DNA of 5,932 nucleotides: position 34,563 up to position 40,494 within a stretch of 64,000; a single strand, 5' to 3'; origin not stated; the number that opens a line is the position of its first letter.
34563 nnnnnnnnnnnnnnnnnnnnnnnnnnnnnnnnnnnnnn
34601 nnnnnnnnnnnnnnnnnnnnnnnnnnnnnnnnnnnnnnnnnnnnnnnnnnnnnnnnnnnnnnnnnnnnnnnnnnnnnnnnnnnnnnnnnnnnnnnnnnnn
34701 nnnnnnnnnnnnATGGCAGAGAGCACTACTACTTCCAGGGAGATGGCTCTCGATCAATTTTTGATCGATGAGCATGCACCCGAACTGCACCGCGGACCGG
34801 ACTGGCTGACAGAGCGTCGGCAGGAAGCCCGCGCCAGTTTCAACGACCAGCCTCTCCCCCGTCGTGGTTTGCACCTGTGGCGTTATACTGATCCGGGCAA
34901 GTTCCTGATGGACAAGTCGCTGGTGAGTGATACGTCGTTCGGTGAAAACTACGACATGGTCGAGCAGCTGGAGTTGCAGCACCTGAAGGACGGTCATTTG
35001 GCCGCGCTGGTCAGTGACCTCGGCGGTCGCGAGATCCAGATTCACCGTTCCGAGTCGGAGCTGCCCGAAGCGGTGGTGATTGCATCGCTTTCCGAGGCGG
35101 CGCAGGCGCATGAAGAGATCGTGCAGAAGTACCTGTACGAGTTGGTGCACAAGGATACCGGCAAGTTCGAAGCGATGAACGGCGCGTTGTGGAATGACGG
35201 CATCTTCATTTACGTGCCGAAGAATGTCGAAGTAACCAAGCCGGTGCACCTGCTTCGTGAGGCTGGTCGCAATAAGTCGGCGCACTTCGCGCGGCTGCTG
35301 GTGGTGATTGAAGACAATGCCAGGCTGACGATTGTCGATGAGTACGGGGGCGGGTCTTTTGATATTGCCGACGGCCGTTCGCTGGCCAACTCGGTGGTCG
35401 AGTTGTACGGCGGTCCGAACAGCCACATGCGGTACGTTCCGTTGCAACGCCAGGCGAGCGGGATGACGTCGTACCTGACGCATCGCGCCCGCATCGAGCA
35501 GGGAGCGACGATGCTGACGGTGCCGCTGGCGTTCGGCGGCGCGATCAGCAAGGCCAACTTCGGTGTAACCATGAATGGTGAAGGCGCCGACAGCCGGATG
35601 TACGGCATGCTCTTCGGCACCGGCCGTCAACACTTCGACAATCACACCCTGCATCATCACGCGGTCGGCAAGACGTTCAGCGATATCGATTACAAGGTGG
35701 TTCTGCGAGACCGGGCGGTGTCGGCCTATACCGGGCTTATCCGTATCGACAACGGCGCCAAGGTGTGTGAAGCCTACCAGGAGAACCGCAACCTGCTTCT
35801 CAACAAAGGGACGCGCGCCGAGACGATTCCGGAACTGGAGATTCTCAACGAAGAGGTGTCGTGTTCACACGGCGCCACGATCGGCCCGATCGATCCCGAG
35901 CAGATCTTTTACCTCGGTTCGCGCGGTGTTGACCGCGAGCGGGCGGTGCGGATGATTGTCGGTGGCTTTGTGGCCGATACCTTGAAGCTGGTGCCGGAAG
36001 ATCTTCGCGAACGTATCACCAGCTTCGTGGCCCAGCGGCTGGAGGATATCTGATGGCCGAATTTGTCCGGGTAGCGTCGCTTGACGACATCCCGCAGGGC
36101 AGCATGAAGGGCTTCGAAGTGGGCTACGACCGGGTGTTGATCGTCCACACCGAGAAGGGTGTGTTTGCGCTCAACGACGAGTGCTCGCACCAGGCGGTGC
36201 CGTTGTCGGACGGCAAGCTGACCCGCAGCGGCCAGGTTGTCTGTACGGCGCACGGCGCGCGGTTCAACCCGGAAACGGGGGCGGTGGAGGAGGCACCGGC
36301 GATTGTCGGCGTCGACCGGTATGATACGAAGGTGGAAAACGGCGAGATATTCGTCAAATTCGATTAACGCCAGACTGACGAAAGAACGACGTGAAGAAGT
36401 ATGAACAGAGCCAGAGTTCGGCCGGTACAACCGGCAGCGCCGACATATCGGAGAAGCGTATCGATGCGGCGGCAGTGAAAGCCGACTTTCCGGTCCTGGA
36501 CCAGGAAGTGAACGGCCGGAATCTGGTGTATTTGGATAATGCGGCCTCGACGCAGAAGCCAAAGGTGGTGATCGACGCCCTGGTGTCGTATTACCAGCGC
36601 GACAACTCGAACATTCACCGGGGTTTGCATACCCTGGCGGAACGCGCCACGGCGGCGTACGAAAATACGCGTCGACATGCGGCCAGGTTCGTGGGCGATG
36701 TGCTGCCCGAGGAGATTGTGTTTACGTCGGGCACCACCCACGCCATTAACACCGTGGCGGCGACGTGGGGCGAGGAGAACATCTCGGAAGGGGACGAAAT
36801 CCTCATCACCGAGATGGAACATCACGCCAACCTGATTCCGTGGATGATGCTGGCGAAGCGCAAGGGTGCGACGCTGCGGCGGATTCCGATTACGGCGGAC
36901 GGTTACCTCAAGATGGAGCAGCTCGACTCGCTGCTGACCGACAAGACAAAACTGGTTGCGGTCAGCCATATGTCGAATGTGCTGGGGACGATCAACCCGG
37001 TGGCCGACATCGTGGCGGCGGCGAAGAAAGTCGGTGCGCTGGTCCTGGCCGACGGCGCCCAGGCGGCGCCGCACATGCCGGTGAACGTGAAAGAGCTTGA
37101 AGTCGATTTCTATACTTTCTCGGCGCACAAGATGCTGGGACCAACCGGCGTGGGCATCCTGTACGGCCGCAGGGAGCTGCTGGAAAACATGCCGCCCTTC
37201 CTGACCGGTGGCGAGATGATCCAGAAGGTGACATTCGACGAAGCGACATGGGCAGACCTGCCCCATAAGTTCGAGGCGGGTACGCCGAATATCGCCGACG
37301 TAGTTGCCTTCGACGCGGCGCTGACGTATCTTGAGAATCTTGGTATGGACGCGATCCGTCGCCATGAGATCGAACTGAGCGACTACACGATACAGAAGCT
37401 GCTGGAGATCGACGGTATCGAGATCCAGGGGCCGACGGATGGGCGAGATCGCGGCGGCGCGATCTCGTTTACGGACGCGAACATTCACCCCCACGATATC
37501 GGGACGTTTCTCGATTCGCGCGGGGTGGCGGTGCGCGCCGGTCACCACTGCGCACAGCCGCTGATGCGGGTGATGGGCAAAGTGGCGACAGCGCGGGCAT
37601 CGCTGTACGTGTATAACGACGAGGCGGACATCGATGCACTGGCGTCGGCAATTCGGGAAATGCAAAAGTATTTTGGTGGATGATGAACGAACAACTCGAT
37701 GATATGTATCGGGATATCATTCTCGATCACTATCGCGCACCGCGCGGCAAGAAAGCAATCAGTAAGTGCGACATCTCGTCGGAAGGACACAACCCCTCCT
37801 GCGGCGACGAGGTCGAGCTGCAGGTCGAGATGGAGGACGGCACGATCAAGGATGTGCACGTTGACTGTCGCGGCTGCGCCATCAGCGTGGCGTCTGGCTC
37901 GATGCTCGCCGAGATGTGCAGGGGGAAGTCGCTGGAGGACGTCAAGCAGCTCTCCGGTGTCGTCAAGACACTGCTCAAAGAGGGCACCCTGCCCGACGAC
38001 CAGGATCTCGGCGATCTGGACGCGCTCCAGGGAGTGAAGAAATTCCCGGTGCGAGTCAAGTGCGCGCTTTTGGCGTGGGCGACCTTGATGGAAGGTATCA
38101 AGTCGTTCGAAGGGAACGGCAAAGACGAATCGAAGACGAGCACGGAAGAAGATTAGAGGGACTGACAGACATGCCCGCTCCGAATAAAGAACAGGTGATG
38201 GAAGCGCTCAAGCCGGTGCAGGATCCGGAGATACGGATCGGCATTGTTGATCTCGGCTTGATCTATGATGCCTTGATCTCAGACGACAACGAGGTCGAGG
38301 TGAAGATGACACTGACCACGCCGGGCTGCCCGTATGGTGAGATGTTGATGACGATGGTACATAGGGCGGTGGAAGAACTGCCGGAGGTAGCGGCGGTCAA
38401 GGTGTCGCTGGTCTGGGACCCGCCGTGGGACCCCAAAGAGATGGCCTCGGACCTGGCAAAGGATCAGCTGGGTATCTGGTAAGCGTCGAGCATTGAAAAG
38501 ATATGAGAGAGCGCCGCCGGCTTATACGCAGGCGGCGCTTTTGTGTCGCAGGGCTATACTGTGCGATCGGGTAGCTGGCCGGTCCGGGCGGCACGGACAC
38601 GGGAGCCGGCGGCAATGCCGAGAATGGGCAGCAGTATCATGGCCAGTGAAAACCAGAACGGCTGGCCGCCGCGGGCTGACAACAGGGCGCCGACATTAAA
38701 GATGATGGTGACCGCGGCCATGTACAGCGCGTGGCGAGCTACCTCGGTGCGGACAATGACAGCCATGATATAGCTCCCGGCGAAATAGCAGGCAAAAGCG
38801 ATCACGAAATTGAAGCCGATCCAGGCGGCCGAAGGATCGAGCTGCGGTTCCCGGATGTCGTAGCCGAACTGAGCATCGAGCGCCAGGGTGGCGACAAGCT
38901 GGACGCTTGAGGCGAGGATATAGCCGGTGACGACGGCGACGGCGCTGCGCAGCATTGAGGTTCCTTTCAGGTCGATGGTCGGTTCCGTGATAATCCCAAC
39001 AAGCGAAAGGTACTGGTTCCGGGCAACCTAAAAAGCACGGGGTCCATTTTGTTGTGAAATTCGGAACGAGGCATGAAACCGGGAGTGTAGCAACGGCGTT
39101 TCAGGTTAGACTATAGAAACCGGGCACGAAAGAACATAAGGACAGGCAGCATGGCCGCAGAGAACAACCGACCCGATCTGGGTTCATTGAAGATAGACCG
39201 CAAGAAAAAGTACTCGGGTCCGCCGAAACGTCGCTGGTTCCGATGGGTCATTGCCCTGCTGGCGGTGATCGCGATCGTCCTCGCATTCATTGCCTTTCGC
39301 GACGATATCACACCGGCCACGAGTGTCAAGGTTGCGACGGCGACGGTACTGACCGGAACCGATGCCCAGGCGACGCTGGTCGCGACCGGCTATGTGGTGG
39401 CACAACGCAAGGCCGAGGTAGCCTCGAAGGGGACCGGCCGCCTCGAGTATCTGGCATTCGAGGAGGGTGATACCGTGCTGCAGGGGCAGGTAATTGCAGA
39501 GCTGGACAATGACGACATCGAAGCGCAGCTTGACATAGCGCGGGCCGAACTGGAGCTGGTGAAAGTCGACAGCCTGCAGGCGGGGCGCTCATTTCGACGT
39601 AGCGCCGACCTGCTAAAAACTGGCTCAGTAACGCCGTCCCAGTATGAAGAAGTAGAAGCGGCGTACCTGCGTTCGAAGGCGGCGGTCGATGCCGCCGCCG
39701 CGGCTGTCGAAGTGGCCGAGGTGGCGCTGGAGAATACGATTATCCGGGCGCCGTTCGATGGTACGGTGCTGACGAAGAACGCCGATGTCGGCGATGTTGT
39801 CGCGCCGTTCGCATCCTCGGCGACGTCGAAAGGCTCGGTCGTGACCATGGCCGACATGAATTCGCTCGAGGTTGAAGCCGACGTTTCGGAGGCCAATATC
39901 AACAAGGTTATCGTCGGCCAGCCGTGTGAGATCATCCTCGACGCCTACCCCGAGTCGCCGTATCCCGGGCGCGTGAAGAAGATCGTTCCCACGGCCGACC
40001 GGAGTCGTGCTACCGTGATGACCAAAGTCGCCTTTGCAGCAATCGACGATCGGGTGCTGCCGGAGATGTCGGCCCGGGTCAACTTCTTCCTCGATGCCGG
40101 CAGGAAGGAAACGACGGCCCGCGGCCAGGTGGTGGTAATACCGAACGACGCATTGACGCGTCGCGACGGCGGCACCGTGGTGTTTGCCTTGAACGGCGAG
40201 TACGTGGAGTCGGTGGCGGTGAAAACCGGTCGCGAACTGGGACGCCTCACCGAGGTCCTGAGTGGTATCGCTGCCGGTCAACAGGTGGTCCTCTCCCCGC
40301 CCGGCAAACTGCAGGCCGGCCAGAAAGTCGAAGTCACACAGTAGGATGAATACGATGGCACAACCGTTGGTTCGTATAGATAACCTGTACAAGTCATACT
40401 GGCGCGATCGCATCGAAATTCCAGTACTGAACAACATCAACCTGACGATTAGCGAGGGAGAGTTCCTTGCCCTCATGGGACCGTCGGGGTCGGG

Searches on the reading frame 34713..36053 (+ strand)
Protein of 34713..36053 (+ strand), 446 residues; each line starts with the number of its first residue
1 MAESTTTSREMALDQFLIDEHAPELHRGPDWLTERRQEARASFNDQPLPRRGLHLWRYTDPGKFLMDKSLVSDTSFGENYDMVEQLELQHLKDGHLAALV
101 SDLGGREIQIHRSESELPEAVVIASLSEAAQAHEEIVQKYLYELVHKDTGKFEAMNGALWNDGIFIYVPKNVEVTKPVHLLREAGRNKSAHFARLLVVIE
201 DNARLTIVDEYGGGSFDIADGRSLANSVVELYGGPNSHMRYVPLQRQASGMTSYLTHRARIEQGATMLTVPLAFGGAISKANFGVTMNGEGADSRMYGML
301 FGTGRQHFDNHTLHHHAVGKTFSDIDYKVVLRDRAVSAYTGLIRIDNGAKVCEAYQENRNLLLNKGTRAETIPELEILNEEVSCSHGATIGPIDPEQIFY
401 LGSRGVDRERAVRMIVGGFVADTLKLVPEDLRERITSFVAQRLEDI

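Call 49: search_protein_families(library=pfam, proteins=[window:34713-36053:+], max_evalue=0.000001)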
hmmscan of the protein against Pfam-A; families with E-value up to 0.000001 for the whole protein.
window:34713-36053:+ (446 aa): 2 families
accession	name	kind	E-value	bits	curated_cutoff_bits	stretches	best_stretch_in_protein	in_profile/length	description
PF01458.23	SUFBD_core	-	1.5e-69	234.4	27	1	188-419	7-232/232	SUF system FeS cluster assembly, SufBD core domain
PF19295.5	SufBD_N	-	1.6e-19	70.7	23.5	1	30-179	24-171/172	SufBD protein N-terminal region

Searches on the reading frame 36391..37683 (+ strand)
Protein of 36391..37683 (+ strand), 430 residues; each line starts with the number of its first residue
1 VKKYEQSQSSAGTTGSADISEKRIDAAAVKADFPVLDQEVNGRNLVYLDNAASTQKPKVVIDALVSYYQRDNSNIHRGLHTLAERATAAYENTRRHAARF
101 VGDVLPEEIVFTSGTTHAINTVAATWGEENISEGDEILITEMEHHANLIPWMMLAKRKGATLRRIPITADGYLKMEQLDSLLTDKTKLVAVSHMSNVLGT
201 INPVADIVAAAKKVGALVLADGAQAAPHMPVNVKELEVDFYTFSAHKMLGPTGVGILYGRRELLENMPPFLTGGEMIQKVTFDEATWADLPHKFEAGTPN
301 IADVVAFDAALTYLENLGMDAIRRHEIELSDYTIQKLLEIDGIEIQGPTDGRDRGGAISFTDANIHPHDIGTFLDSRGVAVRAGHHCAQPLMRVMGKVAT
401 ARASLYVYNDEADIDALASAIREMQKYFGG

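Call 49: search_protein_families(library=pfam, proteins=[window:36391-37683:+], max_evalue=0.000001)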
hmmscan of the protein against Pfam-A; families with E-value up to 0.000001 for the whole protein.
window:36391-37683:+ (430 aa): 2 families
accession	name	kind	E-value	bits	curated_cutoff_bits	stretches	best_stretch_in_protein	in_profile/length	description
PF00266.25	Aminotran_5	-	2.4e-150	501.1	21.5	1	46-417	1-371/371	Aminotransferase class-V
PF01053.26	Cys_Met_Meta_PP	-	5.4e-07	28.9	27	0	110-250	72-201/381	Cys/Met metabolism PLP-dependent enzyme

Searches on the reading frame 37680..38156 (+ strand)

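Call 49: search_protein_families(library=pfam, proteins=[window:37680-38156:+], max_evalue=0.000001)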
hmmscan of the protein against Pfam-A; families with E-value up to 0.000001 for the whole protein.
window:37680-38156:+ (158 aa): 1 family
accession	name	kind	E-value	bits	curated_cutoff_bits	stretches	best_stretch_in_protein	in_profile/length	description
PF01592.21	NifU_N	-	6.5e-22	78.5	22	1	9-128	1-126/127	NifU-like N terminal domain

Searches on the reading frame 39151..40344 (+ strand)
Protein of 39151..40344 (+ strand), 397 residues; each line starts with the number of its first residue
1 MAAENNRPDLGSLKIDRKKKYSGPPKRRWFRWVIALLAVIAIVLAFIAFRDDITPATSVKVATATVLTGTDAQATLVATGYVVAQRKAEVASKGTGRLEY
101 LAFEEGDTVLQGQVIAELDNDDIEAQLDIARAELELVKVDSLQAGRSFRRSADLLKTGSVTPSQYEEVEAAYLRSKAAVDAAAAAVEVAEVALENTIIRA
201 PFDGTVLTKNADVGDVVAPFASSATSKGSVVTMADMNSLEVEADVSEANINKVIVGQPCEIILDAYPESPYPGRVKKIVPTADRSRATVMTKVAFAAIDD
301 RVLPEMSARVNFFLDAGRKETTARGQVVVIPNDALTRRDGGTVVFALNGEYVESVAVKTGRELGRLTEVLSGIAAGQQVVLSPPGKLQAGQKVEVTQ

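Call 49: search_protein_families(library=pfam, proteins=[window:39151-40344:+], max_evalue=0.000001)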
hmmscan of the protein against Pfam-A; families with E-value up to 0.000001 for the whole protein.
window:39151-40344:+ (397 aa): 2 families
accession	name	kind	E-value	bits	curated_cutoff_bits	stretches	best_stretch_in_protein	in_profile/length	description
PF16576.10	HlyD_D23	-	1.2e-19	70.9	30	1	74-308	4-214/214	Barrel-sandwich domain of CusB or HlyD membrane-fusion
PF13437.12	HlyD_3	-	2.3e-17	64.1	22.2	1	198-295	2-93/106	HlyD family secretion protein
